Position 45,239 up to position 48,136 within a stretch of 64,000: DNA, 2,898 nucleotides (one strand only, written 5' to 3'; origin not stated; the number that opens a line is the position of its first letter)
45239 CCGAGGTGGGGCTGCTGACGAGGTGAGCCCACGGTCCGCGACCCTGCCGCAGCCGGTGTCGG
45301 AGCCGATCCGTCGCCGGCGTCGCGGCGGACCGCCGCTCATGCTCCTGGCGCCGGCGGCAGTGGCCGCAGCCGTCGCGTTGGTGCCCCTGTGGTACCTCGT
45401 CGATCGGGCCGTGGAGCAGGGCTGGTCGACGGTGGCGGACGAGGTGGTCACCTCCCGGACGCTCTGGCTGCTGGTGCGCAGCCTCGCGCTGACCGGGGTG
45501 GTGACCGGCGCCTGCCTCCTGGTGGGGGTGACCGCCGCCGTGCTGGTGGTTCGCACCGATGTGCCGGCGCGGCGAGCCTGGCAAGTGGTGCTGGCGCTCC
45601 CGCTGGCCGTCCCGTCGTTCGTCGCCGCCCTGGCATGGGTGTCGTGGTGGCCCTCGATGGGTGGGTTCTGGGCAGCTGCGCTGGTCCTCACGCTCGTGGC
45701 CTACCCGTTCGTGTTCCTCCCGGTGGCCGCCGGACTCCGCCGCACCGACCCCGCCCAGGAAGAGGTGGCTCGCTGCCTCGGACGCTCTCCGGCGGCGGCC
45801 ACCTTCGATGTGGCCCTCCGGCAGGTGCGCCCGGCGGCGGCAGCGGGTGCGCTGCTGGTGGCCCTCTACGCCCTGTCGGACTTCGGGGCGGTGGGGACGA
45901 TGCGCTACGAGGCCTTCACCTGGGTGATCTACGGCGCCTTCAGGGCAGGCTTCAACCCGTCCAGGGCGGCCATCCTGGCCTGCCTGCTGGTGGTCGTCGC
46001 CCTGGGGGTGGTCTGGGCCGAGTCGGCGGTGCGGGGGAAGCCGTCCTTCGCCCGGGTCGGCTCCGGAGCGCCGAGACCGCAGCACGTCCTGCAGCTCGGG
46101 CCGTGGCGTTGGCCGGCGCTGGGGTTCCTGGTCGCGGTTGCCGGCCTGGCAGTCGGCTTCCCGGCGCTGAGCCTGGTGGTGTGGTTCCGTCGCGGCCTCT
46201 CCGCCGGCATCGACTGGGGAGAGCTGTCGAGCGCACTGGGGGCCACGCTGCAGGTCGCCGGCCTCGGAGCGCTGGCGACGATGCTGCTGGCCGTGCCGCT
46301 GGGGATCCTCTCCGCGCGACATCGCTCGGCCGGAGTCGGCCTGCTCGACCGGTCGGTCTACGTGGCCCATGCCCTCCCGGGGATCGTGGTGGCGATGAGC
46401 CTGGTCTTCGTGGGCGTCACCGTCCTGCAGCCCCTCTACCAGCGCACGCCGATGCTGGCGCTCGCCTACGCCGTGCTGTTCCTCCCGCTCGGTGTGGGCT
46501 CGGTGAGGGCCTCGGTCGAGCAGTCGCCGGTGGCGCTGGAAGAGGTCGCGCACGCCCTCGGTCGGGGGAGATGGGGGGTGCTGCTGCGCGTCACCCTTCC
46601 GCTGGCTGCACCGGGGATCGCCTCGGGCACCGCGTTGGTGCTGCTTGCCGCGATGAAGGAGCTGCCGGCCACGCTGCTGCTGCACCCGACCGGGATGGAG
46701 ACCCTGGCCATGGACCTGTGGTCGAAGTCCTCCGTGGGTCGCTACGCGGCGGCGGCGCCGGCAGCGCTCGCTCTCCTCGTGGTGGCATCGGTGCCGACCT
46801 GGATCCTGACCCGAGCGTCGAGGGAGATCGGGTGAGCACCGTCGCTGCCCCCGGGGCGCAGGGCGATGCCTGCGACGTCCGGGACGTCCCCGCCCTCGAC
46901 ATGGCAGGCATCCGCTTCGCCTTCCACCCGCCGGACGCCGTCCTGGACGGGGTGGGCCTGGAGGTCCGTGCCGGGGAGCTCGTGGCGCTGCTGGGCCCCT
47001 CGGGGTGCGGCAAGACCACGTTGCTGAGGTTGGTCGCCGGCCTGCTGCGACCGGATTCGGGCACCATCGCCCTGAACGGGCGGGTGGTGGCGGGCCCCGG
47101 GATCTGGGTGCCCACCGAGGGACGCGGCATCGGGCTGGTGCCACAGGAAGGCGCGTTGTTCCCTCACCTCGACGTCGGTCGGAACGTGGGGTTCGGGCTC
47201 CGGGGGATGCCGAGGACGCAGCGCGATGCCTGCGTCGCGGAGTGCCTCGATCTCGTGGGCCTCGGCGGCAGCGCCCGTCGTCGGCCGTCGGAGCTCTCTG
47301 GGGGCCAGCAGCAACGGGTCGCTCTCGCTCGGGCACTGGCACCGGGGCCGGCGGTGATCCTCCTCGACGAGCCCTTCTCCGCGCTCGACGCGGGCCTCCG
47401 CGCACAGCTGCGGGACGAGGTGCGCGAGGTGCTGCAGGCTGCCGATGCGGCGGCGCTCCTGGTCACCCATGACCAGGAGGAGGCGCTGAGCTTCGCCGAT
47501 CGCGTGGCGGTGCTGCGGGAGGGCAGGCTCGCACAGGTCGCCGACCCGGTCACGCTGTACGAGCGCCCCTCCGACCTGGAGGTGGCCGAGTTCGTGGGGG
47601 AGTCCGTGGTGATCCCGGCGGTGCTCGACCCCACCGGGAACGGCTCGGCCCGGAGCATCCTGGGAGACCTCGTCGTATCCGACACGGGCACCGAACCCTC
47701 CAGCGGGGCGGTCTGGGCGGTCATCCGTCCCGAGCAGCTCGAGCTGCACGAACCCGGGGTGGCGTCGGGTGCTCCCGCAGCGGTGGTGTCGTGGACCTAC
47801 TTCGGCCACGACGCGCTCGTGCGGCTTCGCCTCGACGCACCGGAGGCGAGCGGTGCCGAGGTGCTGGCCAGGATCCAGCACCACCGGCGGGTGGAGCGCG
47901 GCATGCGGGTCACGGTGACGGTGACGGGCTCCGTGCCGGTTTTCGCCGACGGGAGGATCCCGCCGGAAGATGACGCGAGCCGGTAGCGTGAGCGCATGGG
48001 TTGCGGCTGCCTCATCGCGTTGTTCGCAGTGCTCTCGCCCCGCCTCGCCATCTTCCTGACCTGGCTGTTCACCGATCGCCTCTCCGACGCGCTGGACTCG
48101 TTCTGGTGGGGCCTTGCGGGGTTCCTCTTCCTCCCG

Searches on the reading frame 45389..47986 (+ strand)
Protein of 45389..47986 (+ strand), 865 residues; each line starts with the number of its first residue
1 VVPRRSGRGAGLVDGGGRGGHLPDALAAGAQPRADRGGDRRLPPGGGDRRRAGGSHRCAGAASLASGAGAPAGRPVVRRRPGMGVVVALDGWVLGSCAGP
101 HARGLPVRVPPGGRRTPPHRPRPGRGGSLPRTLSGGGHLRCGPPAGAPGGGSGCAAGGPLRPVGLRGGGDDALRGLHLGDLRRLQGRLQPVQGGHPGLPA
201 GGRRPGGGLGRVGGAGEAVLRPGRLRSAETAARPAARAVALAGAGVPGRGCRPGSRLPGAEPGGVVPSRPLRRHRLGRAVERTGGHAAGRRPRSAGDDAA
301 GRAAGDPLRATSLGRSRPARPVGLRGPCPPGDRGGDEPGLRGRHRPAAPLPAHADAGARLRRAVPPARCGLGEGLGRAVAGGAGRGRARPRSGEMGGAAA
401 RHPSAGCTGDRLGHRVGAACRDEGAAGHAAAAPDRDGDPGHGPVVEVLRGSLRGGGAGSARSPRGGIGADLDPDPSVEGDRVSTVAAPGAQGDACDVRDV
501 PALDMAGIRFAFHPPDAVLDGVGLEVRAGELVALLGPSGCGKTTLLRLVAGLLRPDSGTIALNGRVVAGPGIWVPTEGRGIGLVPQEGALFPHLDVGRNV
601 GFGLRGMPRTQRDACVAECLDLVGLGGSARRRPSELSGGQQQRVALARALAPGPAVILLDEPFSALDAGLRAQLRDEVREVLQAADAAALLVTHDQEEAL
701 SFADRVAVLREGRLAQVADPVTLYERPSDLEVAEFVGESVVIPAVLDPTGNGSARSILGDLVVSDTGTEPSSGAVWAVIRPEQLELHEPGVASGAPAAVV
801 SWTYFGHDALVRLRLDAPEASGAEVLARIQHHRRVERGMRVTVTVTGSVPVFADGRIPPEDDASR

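Call 77: search_protein_families(library=pfam, proteins=[window:45389-47986:+], max_evalue=0.00001)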
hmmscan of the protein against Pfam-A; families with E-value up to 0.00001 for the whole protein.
window:45389-47986:+ (865 aa): 3 families
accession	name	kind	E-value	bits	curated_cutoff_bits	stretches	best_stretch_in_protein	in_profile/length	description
PF00005.33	ABC_tran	-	5.7e-34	118.1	25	1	519-663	1-136/137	ABC transporter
PF13304.12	AAA_21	-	1.1e-07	32.7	27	0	626-697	228-301/304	AAA domain, putative AbiEii toxin, Type IV TA system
PF08402.16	TOBE_2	-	1.7e-07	31.7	21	1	778-845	2-68/76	TOBE domain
